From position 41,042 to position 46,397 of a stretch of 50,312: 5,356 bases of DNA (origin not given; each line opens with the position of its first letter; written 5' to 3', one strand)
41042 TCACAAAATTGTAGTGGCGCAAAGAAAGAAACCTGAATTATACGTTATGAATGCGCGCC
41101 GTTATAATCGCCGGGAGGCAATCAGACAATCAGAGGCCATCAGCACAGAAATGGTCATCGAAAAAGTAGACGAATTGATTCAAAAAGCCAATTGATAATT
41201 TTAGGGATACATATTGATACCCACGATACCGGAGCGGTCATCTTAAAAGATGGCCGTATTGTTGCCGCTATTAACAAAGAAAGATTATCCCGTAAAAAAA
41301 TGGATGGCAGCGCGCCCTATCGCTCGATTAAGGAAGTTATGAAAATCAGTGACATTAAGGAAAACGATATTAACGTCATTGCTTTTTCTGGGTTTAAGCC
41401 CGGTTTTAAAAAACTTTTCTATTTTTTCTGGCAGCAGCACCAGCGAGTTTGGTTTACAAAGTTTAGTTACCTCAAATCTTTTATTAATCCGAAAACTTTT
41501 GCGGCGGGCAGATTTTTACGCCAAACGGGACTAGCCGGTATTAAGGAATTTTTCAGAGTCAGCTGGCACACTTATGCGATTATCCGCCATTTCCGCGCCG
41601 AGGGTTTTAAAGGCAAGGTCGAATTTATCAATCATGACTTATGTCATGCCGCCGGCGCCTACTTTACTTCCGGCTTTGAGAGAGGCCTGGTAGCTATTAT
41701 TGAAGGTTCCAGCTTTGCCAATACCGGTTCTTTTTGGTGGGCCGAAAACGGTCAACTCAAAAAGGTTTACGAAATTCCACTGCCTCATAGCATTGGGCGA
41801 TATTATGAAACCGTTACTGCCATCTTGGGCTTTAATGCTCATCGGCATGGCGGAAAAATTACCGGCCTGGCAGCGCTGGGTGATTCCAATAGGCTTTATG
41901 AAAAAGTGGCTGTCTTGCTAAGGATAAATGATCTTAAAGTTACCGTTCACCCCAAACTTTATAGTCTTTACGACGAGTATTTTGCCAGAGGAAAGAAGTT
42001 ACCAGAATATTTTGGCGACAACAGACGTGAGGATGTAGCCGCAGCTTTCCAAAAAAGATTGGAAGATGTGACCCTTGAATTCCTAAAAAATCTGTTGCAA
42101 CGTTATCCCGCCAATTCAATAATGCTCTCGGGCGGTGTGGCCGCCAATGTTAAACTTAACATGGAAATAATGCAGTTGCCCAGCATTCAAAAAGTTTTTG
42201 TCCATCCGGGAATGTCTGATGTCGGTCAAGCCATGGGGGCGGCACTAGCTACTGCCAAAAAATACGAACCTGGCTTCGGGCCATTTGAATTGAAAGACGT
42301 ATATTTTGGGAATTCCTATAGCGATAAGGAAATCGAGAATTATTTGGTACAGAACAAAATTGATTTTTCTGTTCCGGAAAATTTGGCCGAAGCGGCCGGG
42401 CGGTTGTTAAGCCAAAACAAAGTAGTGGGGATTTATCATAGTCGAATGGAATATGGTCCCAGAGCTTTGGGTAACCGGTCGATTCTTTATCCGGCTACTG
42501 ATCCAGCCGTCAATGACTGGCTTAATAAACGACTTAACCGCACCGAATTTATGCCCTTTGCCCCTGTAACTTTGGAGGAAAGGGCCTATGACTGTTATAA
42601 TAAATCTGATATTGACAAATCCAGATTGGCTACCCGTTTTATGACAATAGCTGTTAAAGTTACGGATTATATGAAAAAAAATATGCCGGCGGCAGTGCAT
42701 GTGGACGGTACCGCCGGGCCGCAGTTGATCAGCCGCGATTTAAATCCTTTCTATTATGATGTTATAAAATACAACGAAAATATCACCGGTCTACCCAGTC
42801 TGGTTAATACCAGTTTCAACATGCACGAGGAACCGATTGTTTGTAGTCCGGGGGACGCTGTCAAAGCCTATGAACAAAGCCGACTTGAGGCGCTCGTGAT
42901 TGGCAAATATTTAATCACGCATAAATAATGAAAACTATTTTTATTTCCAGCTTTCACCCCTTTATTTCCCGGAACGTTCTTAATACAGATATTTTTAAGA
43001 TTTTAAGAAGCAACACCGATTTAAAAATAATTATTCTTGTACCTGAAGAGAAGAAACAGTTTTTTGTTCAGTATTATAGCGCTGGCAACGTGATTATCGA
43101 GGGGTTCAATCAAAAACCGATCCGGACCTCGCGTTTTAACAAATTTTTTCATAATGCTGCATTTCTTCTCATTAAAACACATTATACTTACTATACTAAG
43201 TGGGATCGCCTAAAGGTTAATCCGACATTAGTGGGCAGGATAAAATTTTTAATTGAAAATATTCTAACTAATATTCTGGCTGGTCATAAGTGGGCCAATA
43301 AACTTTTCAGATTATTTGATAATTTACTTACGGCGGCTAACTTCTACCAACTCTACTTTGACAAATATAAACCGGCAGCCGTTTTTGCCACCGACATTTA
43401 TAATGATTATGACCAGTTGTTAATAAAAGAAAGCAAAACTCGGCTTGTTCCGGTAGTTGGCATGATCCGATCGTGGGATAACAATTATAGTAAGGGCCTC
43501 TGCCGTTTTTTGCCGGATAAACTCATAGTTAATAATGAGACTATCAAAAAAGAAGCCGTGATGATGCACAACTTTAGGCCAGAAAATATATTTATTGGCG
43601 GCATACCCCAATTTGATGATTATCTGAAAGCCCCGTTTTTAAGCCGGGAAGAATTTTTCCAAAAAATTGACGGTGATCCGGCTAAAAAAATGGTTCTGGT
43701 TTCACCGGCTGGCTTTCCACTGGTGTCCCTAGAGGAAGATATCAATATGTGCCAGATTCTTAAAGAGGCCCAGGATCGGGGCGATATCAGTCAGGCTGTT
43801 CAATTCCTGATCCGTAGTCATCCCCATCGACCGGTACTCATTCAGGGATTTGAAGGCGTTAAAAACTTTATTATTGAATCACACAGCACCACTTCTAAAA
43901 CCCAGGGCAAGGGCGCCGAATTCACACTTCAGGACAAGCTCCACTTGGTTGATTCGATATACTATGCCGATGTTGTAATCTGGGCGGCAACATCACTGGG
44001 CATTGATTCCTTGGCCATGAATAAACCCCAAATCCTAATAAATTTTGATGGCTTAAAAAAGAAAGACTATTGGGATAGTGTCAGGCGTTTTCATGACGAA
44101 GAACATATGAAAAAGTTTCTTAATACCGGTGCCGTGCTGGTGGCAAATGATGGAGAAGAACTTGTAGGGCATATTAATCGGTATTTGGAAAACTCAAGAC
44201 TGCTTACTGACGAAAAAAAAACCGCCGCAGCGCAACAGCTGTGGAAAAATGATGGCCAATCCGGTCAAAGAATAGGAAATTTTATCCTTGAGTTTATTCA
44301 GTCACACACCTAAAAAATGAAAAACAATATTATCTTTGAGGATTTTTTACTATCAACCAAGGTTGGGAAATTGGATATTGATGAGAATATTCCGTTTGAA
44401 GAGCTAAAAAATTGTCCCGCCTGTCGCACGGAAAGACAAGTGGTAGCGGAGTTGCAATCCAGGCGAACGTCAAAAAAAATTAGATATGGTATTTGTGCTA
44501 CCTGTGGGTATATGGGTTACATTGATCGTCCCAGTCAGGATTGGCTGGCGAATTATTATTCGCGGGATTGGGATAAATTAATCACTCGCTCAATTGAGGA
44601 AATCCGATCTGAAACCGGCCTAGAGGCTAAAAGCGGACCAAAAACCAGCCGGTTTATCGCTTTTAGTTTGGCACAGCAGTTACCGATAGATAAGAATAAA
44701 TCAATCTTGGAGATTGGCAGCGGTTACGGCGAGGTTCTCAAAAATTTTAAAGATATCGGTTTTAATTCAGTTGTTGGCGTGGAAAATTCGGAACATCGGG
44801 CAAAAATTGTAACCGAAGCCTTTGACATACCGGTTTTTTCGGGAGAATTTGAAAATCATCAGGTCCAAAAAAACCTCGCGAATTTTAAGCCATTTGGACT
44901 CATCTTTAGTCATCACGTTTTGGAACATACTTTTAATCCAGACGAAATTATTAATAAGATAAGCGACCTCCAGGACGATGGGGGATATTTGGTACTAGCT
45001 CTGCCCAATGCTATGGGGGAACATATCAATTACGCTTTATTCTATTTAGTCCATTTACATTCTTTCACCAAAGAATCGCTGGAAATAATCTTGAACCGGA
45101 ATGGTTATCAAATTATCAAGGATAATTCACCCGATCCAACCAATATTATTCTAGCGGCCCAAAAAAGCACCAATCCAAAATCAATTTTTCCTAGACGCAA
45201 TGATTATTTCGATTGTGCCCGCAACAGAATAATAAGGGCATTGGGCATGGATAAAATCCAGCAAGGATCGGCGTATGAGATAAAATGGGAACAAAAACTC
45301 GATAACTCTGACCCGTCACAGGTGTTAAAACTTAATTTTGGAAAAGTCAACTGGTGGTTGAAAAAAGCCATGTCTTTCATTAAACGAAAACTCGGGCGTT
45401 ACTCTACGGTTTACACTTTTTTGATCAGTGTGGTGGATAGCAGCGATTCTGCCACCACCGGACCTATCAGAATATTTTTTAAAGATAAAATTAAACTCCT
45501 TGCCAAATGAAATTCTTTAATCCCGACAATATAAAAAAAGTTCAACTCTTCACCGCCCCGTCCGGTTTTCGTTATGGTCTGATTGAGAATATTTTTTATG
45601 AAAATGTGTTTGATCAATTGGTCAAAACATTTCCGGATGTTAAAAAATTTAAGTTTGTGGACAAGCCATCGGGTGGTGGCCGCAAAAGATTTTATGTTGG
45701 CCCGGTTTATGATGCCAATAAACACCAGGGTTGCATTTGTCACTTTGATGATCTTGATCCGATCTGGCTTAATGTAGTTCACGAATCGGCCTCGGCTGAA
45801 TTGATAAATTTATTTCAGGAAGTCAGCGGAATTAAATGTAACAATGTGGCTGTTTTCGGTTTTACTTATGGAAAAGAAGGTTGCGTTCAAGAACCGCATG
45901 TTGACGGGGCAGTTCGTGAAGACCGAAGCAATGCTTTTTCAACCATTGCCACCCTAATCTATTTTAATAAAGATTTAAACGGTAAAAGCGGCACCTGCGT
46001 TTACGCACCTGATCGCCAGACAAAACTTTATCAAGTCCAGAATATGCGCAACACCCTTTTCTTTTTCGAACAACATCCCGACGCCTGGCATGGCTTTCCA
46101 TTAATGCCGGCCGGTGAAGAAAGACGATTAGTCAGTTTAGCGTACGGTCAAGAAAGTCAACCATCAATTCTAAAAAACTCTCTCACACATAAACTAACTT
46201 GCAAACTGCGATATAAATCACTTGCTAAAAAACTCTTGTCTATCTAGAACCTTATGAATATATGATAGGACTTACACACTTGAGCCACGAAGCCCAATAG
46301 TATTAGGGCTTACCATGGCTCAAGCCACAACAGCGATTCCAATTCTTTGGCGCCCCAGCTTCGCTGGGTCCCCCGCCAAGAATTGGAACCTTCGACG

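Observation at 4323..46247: Locus logic points to extracytoplasmic, polyprenyl-monophosphate-sugar-driven glycosylation rather than a Wzx/Wzy or ABC polysaccharide pathway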

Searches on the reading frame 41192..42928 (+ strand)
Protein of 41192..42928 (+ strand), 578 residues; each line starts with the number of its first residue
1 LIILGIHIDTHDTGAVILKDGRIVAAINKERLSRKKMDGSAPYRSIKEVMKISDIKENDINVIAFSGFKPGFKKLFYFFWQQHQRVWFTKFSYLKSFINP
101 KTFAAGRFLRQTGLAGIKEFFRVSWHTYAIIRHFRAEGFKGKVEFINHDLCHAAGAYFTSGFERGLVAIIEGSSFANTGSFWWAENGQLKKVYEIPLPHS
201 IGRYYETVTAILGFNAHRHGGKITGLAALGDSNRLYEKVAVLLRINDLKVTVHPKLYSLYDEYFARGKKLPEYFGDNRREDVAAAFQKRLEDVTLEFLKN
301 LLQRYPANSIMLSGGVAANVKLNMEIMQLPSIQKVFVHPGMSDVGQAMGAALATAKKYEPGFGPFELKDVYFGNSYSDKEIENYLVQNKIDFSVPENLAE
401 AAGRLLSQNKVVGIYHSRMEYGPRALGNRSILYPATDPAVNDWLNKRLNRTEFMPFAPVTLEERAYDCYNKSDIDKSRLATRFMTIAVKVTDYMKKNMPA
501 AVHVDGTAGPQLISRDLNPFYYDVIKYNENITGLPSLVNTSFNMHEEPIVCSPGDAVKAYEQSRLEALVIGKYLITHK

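Call 6: search_protein_families(library=pfam, proteins=[window:41192-42928:+], max_evalue=0.01)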
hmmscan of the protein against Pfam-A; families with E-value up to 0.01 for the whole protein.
window:41192-42928:+ (578 aa): 4 families
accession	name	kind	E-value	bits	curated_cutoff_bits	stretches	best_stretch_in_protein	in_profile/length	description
PF16861.10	Carbam_trans_C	-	1.7e-53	181.1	27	1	404-576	2-169/170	Carbamoyltransferase C-terminus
PF02543.21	Carbam_trans_N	-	2.7e-42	145.9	24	1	3-352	2-346/346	Carbamoyltransferase N-terminus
PF00814.31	TsaD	-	2.2e-07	31.3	24.8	1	197-328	133-239/264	tRNA N6-adenosine threonylcarbamoyltransferase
PF22521.2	HypF_C_2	-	1.3e-06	28.8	27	1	187-330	82-217/241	Carbamoyltransferase, Kae1-like Domain, second subdomain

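Call 73: search_protein_families(library=ncbifam, proteins=[window:41192-42928:+], max_evalue=1e-10)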
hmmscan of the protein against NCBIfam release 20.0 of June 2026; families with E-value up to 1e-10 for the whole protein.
window:41192-42928:+ (578 aa): 1 family
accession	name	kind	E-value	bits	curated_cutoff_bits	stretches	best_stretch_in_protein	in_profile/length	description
NF041651.1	nodul_NodU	equivalog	7.3e-38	130.7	1000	1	274-549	265-529/556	nodulation protein NodU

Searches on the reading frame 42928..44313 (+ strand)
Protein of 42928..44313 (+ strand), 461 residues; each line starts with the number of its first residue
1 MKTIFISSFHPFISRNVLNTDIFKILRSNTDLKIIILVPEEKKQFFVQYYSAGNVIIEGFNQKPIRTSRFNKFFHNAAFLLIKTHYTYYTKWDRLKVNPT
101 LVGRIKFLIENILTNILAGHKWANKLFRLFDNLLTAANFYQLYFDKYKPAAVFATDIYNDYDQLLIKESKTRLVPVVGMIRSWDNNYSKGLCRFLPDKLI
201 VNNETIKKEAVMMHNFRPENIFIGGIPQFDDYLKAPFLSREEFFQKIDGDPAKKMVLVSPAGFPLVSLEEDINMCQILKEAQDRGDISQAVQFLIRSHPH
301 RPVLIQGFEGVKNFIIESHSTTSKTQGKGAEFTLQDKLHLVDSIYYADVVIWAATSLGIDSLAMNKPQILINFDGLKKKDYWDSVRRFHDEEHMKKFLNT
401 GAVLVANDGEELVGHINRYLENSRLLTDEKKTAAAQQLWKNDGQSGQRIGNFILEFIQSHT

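Call 6: search_protein_families(library=pfam, proteins=[window:42928-44313:+], max_evalue=0.01)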
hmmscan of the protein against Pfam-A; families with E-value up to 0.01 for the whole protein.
window:42928-44313:+ (461 aa): 1 family
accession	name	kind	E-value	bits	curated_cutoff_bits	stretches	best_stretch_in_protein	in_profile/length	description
PF04464.20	Glyphos_transf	-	1.9e-06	27.5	22.1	1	197-454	136-366/367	CDP-Glycerol:Poly(glycerophosphate) glycerophosphotransferase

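Call 10: search_protein_families(library=ncbifam, proteins=[window:42928-44313:+], max_evalue=0.01)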
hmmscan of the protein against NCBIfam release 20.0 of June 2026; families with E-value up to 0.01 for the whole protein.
window:42928-44313:+ (461 aa): 1 family
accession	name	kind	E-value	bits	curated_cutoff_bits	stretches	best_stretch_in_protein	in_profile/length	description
NF046086.1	BFO_1060_trans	domain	2.8e-12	46.5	200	1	143-457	42-364/365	BFO_1060 family glycosyltransferase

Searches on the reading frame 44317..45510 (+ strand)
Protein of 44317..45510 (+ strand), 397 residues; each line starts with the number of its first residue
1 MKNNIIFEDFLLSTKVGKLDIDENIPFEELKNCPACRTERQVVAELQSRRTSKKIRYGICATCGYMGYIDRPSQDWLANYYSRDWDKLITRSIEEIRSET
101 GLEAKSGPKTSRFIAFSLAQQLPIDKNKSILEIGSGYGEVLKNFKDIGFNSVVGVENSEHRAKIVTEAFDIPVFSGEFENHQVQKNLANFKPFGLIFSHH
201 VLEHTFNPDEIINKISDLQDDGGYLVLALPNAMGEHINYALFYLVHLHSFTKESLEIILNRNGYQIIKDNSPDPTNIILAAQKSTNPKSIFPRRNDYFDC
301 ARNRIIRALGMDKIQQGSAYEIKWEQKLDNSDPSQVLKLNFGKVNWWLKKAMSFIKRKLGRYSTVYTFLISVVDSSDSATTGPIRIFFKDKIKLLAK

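Call 6: search_protein_families(library=pfam, proteins=[window:44317-45510:+], max_evalue=0.01)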
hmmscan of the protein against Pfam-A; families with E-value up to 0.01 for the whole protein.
window:44317-45510:+ (397 aa): 5 families
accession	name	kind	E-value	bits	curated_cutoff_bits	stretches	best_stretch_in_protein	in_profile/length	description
PF13489.12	Methyltransf_23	-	4.7e-19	69.2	27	1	117-267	12-162/164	Methyltransferase domain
PF13847.12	Methyltransf_31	-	1.9e-08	34.5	27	1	124-243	1-120/145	Methyltransferase domain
PF08241.18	Methyltransf_11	-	8.9e-08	33.1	21.2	1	131-227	1-95/95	Methyltransferase domain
PF08242.18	Methyltransf_12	-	1.8e-06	29.1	30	1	131-225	1-98/98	Methyltransferase domain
PF13649.12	Methyltransf_25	-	1.8e-05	25.7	27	1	130-223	1-97/97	Methyltransferase domain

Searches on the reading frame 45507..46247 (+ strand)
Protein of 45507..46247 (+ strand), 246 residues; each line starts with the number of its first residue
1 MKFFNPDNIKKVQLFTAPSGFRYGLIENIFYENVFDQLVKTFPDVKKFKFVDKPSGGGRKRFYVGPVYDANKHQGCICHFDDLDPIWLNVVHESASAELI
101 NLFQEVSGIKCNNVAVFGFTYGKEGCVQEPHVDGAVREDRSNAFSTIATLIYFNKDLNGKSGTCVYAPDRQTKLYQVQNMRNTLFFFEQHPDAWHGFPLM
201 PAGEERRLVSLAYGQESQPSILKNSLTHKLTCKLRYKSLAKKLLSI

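Call 6: search_protein_families(library=pfam, proteins=[window:45507-46247:+], max_evalue=0.01)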
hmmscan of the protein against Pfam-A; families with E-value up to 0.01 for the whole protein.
window:45507-46247:+ (246 aa): 1 family
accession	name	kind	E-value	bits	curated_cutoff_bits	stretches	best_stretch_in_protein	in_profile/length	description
PF13640.12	2OG-FeII_Oxy_3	-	0.00073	20.9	27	1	123-207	7-91/98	2OG-Fe(II) oxygenase superfamily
